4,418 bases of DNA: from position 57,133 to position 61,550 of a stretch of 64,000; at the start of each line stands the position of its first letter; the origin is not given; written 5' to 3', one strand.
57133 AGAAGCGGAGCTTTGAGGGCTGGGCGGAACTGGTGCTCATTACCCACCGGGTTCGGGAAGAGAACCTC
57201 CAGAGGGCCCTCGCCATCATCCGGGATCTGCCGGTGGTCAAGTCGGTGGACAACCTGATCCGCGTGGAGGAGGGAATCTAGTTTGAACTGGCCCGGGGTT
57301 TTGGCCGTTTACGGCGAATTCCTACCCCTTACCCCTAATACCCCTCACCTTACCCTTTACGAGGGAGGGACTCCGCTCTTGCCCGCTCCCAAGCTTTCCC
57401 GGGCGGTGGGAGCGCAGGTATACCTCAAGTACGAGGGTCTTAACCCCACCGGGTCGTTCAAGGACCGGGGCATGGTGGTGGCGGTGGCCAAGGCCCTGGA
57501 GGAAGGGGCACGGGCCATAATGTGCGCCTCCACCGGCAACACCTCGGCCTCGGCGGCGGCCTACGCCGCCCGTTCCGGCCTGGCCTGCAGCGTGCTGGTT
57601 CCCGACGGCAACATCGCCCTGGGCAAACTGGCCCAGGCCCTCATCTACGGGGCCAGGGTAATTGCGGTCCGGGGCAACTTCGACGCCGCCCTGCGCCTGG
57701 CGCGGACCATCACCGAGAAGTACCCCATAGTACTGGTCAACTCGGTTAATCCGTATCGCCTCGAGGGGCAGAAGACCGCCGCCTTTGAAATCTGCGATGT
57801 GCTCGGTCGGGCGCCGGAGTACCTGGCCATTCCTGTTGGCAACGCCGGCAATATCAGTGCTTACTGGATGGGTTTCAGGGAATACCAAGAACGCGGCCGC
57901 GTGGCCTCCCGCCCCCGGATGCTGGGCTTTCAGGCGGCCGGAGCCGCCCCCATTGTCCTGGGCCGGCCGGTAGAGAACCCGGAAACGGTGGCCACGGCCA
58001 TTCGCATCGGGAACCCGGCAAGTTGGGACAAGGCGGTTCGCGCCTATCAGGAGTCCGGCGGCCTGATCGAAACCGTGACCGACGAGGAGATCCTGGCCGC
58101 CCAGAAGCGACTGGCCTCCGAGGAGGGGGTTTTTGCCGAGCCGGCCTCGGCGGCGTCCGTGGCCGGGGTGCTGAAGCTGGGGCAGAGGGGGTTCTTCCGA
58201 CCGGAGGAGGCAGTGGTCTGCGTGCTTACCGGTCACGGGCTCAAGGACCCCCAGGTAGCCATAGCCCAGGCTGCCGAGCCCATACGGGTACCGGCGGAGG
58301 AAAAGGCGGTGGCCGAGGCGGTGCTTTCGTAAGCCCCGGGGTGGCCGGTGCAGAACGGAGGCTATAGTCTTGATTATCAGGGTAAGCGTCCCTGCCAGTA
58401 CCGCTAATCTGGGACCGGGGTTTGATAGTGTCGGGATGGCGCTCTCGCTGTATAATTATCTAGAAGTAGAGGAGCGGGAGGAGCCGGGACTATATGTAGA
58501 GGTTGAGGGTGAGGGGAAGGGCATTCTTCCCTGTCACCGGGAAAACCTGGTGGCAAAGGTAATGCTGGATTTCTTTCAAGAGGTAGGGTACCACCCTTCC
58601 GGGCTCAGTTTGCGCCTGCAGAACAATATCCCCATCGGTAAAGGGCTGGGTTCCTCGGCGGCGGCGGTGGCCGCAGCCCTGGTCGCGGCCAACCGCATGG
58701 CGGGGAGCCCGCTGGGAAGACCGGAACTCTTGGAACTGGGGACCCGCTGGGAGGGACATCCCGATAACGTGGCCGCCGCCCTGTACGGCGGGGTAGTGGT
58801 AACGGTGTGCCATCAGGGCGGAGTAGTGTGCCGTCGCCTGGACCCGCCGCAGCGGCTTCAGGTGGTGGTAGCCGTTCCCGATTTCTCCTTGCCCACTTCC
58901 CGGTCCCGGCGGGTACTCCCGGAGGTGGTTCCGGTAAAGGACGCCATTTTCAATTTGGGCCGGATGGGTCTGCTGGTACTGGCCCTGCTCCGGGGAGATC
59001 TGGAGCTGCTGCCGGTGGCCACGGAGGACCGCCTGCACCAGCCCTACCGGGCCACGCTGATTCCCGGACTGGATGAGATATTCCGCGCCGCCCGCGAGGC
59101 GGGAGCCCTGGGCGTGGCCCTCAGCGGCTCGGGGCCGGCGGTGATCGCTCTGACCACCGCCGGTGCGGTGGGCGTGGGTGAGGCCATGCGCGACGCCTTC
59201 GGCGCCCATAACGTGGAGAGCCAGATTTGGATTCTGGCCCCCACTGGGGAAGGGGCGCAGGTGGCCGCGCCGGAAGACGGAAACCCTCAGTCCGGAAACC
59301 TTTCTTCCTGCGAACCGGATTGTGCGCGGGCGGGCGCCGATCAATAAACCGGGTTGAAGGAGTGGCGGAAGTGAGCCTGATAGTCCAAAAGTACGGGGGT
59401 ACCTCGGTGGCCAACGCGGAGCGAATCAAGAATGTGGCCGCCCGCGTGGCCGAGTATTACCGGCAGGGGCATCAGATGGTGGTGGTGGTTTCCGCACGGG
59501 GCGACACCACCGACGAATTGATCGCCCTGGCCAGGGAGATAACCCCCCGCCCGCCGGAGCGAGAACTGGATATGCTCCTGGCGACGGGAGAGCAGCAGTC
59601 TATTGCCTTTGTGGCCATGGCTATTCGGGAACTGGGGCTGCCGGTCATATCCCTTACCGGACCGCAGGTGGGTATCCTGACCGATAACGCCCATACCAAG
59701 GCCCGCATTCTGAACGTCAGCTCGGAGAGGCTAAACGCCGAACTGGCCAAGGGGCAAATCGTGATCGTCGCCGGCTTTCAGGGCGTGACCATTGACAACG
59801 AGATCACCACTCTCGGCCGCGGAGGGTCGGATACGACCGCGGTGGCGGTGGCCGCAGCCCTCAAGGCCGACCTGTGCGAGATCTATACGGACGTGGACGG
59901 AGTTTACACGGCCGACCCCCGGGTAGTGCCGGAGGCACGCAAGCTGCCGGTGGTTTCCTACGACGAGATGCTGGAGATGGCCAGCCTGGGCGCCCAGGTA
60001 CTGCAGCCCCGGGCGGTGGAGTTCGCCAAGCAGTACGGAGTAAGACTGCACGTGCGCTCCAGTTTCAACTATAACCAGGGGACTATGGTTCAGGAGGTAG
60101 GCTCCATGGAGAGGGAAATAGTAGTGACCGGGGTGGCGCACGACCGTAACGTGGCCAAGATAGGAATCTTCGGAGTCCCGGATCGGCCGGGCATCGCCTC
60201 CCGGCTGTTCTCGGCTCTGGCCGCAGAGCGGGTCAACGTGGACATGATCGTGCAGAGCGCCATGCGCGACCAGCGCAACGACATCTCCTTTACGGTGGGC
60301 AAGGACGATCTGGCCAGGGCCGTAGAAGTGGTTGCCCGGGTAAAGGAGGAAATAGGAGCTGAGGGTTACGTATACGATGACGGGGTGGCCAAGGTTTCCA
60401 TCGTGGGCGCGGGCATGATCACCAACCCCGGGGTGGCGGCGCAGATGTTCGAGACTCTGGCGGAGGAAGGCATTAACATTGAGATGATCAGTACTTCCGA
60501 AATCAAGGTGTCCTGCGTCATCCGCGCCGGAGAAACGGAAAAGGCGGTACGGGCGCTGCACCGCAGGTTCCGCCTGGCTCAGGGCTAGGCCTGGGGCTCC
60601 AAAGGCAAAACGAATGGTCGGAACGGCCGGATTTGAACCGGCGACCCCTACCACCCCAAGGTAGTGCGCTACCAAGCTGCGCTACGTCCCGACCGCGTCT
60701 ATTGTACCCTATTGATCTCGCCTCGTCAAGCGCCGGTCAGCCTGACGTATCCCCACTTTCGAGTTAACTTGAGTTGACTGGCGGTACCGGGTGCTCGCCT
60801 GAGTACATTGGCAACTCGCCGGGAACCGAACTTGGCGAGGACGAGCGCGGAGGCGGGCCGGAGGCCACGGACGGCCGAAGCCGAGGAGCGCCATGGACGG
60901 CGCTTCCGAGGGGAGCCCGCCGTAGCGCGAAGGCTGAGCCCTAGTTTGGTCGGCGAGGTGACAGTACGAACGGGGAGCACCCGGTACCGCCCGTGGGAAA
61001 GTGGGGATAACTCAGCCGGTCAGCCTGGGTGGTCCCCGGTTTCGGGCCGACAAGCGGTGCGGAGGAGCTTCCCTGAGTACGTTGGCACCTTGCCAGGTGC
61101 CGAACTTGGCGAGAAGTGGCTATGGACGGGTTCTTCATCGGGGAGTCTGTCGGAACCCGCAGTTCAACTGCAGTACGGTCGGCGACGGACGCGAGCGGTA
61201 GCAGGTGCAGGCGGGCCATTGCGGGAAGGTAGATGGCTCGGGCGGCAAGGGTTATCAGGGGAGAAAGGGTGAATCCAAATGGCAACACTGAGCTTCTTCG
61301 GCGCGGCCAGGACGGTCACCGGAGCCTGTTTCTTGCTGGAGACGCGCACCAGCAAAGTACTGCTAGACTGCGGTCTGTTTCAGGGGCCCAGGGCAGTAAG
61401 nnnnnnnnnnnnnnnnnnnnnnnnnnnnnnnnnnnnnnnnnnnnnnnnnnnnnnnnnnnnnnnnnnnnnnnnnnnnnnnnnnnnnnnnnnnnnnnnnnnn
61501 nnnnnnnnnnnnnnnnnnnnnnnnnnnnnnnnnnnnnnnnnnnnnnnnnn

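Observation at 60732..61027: Copy C carries insertion hallmarks: 13-bp perfect terminal inverted repeats bracketed by a 13-bp perfect direct repeat, next to the tRNA-Pro promoter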

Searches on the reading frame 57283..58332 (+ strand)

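Call 17: search_protein_families(library=ncbifam, proteins=[window:57283-58332:+])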
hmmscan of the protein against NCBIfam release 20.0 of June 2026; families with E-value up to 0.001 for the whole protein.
window:57283-58332:+ (349 aa): 44 families (the best 25 are shown)
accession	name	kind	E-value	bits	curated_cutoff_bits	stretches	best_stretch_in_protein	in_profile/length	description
TIGR00260.1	thrC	equivalog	6.8e-98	328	167.1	1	10-323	4-339/340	threonine synthase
NF004170.0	PRK05638.1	equivalog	2.3e-65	220.9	421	1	10-322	49-358/442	threonine synthase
NF006050.0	PRK08197.1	equivalog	4.6e-60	203.5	303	1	9-326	60-388/406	threonine synthase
NF006205.0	PRK08329.1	equivalog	5.3e-44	150.6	358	1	38-321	70-345/347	threonine synthase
NF004996.0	PRK06381.1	equivalog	3.3e-42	144.6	266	1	28-318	14-317/319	threonine synthase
NF005035.0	PRK06450.1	equivalog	5.2e-37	127.4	301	1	44-321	65-336/338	threonine synthase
TIGR01127.1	ilvA_1Cterm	equivalog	1.7e-27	96.4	378.75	1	30-298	1-267/380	threonine ammonia-lyase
NF006390.0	PRK08639.1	equivalog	3.4e-25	88.9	421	1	30-317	26-312/418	threonine ammonia-lyase IlvA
NF005600.0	PRK07334.1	equivalog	5.9e-24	84.4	496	1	30-317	29-309/408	threonine ammonia-lyase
NF006094.0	PRK08246.1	subfamily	6.4e-23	81.6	331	1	30-318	24-302/310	serine/threonine dehydratase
NF004771.0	PRK06110.1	equivalog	2.1e-22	79.7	317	1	30-302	22-292/323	threonine dehydratase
NF045641.2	BHydaspDhtseBhcB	equivalog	6.7e-21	74.7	550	1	29-317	20-302/312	beta-hydroxyaspartate dehydratase BhcB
NF005292.0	PRK06815.1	equivalog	1.7e-20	73.3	371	1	30-199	22-191/320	threonine/serine dehydratase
TIGR02079.1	THD1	equivalog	1.9e-20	73.1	440.55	1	30-318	17-305/410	threonine ammonia-lyase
NF005680.0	PRK07476.1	equivalog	2.2e-20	72.9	413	1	30-321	24-312/326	hydroxyectoine utilization dehydratase EutB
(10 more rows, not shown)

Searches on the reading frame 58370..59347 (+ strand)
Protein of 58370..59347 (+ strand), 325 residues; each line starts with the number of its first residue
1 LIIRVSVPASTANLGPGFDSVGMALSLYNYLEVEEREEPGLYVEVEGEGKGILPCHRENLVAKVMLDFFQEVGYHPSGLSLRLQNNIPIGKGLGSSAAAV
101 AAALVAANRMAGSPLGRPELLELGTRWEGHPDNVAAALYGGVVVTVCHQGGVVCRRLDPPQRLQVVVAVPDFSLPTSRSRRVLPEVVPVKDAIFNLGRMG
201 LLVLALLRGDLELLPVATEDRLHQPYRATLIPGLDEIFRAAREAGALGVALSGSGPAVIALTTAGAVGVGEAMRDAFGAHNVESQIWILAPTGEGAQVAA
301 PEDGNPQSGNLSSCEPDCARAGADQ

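Call 17: search_protein_families(library=ncbifam, proteins=[window:58370-59347:+])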
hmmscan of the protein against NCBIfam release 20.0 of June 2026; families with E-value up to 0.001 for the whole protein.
window:58370-59347:+ (325 aa): 14 families
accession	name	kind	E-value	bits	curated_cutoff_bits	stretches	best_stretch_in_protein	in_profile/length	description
TIGR00191.1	thrB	equivalog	1.6e-80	270.3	168.25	1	3-298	1-301/304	homoserine kinase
NF002288.1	PRK01212.1-4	equivalog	3.1e-64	216.9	194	1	4-289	1-294/303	homoserine kinase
NF002870.0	PRK03188.1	equivalog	1.7e-23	82.8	286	1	20-282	38-292/310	4-(cytidine 5'-diphospho)-2-C-methyl-D-erythritol kinase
TIGR01920.1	Shik_kin_archae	equivalog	7.3e-17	61.6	126.85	2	24-206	20-204/266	shikimate kinase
TIGR00549.1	mevalon_kin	equivalog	1.3e-11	44.5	163.05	1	20-128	19-130/276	mevalonate kinase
NF003036.0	PRK03926.1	equivalog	3.7e-11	42.7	403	1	24-155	28-148/302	mevalonate kinase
NF011202.0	PRK14608.1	equivalog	4.2e-09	36.1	204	1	33-125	50-140/294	4-(cytidine 5'-diphospho)-2-C-methyl-D-erythritol kinase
TIGR00154.1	ispE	equivalog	6.3e-09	35.8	138.7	1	62-264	71-260/294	4-(cytidine 5'-diphospho)-2-C-methyl-D-erythritol kinase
NF011205.0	PRK14611.1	equivalog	2.3e-08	33.9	364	1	56-261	59-251/275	4-(cytidine 5'-diphospho)-2-C-methyl-D-erythritol kinase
NF003006.0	PRK03817.1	equivalog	1.5e-07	30.8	443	1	63-128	72-137/352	galactokinase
NF040725.1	panto_kin_Meth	equivalog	4.9e-05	22.4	380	1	83-156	90-157/286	pantoate kinase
NF001816.0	PRK00555.1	equivalog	0.00014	20.9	509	0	70-128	83-141/363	galactokinase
NF040726.1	BetaRFA-P_synth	equivalog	0.00031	20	328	0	234-296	263-325/327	beta-ribofuranosylaminobenzene 5'-phosphate synthase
NF003216.0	PRK04181.1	equivalog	0.00089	19.1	191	0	75-126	83-134/257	4-(cytidine 5'-diphospho)-2-C-methyl-D-erythritol kinase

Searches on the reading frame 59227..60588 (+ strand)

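Call 17: search_protein_families(library=ncbifam, proteins=[window:59227-60588:+])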
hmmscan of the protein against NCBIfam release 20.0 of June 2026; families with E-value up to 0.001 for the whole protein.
window:59227-60588:+ (453 aa): 33 families (the best 25 are shown)
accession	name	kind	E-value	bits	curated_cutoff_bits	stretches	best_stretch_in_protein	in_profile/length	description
NF005155.0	PRK06635.1-4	equivalog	2.2e-184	613.2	346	1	50-452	2-405/407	aspartate kinase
NF005656.0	PRK07431.1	equivalog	5.9e-179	596.4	657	1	50-452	2-413/587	aspartate kinase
NF005153.0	PRK06635.1-1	equivalog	1.2e-164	548.3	585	1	50-451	2-408/421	aspartate kinase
NF005154.0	PRK06635.1-2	equivalog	9.2e-163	542.3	376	1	50-451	3-405/407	aspartate kinase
NF005156.0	PRK06635.1-5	equivalog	7.6e-162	538.7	594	1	50-451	2-403/411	aspartate kinase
TIGR00657.1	asp_kinases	subfamily_domain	6.9e-141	470.3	208.7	2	111-448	103-440/442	aspartate kinase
TIGR00656.1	asp_kin_monofn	equivalog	1.7e-135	452.2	402.25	1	50-449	2-405/407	aspartate kinase, monofunctional class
NF005161.0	PRK06635.2-5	equivalog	6.1e-117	390.9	586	1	52-449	6-401/402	aspartate kinase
NF006068.0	PRK08210.1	equivalog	1.1e-107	360.6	474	1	50-451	2-403/405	aspartate kinase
NF004938.0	PRK06291.1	equivalog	1.5e-101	340.4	528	2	112-452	120-465/468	aspartate kinase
NF006459.0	PRK08841.1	equivalog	1.3e-99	333.9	535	1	49-448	3-378/395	aspartate kinase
NF005157.0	PRK06635.2-1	equivalog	6.5e-90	301.9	832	1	52-448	5-399/401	aspartate kinase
NF006959.0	PRK09436.1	equivalog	7.9e-80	268.9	726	2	110-448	115-459/819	bifunctional aspartate kinase/homoserine dehydrogenase I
NF005158.0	PRK06635.2-2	equivalog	3.4e-78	263.3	717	1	50-449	2-399/401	aspartate kinase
NF006570.0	PRK09084.1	equivalog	5.4e-63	213.6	455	2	112-448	110-448/452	lysine-sensitive aspartokinase 3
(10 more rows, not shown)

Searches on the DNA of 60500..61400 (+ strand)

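Call 12: search_rna_families(source=window, start=60500, end=61400, threshold=evalue, max_evalue=10, show_alignments=2)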
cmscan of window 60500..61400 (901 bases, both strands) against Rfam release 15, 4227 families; matches with E-value up to 10: 7.
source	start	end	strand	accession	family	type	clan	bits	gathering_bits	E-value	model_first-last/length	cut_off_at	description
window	60618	60691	-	RF00005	tRNA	Gene; tRNA;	CL00001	62.3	29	5.9e-13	1-71/71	no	tRNA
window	60557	60653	+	RF02194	HPnc0260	Gene; antisense;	-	26.7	59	2.6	1-156/156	no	Bacterial antisense RNA HPnc0260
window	60855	60918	+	RF01731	TwoAYGGAY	Cis-reg;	CL00106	17.9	43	9.9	45-113/168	no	TwoAYGGAY RNA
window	60568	60632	+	RF02622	BSnc121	Gene; sRNA;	-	17.4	114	2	1-116/116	no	Brucella sRNA 121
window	60883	60911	+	RF01534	TB10Cs4H4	Gene; snRNA; snoRNA; HACA-box;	-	16.3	50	3.3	1-66/66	no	Trypanosomatid snoRNA TB10Cs4H4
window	61099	61159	-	RF03086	chrB-b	Cis-reg;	-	14.9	36.5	2.3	1-49/49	no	chrB-b RNA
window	60797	60864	+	RF01276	sR53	Gene; snRNA; snoRNA; CD-box;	-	12.8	49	3.2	1-60/60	no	Small nucleolar RNA sR53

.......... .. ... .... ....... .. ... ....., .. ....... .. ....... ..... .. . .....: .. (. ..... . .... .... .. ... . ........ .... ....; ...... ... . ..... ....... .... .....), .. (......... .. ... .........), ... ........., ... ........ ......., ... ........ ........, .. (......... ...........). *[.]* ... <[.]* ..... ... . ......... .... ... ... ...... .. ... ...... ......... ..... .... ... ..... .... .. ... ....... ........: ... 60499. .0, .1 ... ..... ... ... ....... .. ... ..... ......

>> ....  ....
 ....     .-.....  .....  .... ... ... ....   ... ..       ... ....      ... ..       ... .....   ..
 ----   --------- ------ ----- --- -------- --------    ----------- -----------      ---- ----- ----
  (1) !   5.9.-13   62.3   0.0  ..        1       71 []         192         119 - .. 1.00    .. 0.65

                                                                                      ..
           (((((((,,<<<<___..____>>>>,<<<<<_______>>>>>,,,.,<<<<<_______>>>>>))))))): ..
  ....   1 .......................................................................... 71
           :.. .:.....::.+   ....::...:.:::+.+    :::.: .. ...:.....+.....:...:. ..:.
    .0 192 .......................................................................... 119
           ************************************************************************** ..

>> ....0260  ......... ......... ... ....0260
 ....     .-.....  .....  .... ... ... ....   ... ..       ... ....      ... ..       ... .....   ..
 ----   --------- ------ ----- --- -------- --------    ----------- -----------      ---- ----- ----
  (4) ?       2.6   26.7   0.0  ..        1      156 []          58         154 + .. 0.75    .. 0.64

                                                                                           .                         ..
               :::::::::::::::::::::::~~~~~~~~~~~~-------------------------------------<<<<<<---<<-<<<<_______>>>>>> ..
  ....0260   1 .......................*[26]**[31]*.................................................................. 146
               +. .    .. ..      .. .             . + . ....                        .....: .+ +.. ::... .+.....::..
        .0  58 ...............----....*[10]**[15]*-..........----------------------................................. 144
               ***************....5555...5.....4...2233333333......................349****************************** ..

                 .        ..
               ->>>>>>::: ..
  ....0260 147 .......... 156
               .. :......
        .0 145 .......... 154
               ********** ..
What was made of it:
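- On TwoAYGGAY RNA (RF01731): 17.9 bits against 43 (call 12).
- Closest known: TwoAYGGAY RNA motif. Same: It gave a weak hit to the model (call 12).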

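Call 65: search_dna_similar(query=window:60742-61015:+, collection=plasmids, mode=distant, max_rows=10, max_evalue=0.01)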
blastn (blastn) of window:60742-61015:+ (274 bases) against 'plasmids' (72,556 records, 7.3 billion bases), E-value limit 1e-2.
No match.
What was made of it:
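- Tried and rejected: blastn of copy C against plasmids was negative (call 65).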
